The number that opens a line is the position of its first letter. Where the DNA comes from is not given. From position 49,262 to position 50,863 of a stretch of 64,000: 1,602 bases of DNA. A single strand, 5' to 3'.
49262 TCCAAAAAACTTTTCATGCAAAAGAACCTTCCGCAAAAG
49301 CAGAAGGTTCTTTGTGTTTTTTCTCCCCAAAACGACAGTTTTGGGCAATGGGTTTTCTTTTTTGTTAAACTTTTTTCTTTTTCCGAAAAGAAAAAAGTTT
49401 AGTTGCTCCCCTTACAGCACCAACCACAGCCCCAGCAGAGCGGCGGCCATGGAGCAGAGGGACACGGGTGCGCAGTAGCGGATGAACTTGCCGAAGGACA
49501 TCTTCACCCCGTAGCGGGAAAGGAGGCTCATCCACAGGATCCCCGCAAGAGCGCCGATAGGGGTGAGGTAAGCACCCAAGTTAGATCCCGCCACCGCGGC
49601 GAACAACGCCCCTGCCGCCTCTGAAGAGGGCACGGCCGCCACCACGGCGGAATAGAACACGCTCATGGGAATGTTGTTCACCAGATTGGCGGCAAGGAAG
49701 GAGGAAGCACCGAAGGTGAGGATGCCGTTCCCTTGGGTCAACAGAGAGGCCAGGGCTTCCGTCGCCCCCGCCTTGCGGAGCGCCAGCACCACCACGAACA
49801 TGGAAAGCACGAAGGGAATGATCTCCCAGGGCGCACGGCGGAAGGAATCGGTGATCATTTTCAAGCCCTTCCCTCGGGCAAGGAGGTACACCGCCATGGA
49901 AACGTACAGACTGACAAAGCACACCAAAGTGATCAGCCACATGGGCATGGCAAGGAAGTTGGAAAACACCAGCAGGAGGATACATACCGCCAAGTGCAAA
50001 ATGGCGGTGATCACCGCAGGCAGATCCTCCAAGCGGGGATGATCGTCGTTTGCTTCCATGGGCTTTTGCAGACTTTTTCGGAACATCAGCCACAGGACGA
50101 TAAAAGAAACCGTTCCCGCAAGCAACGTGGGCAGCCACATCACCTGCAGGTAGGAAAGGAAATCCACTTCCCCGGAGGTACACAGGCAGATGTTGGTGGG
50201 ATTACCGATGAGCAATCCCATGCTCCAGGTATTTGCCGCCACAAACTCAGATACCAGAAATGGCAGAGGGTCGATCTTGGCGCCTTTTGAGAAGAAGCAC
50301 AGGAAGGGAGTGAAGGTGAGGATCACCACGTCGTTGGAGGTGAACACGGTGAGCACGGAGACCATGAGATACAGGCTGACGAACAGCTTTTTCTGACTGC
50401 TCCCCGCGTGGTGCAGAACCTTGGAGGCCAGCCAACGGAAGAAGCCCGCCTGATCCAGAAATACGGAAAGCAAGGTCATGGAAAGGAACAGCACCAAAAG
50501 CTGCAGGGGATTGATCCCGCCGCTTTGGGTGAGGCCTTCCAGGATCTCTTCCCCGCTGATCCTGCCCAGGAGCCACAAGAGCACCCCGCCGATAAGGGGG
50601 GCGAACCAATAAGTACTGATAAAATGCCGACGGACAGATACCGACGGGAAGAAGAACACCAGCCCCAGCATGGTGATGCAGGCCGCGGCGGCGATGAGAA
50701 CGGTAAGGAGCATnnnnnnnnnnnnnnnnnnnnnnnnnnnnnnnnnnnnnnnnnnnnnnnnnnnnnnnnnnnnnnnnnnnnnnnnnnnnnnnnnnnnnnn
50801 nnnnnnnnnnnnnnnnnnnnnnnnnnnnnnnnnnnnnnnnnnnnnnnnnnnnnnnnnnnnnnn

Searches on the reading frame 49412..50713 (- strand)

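Call 17: search_protein_families(library=pfam, proteins=[window:49412-50713:-])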
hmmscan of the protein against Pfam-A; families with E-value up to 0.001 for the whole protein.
window:49412-50713:- (433 aa): 3 families
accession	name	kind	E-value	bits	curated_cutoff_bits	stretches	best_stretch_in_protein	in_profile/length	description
PF03600.22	CitMHS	-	2.1e-40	139.3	31.9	1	38-373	14-333/336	Citrate transporter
PF02040.21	ArsB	-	2.5e-33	116.5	22.2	1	59-432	43-422/423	Arsenical pump membrane protein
PF06170.17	DUF983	-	0.00077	20.2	22.6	1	225-284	20-79/85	Protein of unknown function (DUF983)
